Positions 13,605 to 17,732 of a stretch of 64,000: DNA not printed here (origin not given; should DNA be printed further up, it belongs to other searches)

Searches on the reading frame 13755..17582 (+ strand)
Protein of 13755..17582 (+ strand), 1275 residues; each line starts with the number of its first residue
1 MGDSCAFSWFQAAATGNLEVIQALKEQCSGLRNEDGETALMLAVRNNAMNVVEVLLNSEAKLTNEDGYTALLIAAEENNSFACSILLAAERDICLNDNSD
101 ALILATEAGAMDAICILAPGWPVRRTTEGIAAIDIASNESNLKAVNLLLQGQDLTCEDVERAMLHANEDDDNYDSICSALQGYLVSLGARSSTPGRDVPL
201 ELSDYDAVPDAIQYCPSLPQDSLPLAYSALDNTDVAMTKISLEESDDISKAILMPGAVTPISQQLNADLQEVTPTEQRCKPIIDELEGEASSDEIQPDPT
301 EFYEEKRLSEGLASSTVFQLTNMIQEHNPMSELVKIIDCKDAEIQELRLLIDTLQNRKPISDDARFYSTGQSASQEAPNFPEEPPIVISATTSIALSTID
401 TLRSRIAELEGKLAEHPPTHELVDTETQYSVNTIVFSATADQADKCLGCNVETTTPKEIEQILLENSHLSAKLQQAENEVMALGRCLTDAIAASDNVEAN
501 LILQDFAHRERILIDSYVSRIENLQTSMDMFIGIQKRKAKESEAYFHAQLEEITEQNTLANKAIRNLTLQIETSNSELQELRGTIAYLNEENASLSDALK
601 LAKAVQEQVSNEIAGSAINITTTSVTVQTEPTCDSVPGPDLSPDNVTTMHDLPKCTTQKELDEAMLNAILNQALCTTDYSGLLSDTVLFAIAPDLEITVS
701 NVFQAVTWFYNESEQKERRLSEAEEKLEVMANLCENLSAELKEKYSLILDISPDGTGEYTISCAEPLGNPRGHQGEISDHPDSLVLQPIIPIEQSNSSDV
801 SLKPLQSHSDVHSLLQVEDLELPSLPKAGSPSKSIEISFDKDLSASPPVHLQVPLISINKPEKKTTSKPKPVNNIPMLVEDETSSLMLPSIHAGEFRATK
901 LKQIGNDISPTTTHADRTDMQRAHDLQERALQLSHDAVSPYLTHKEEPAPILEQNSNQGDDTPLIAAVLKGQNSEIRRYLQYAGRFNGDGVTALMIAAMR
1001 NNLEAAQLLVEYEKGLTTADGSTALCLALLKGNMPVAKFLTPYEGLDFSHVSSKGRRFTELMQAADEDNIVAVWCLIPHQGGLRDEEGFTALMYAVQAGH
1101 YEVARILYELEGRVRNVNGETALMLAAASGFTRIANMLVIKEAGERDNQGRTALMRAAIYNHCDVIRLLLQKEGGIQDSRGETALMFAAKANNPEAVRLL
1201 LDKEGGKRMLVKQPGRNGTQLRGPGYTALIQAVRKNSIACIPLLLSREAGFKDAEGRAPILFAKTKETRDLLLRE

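Call 87: search_protein_families(library=pfam, proteins=[window:13755-17582:+], max_evalue=0.00001)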
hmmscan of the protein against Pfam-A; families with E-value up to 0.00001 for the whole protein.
window:13755-17582:+ (1275 aa): 5 families
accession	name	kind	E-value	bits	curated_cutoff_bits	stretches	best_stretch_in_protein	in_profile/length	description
PF12796.13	Ank_2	-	6e-79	261.1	27.3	7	1061-1141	1-82/90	Ankyrin repeats (3 copies)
PF00023.36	Ank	-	6.7e-43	142.7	21.1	0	1181-1205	2-25/33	Ankyrin repeat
PF13857.12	Ank_5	-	4e-37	126.3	27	1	32-74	12-56/56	Ankyrin repeats (many copies)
PF13606.12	Ank_3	-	1.4e-32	107.9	22.3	0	1150-1172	2-24/30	Ankyrin repeat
PF13637.12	Ank_4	-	6e-32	109.4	22.7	1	1154-1201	1-50/50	Ankyrin repeats (many copies)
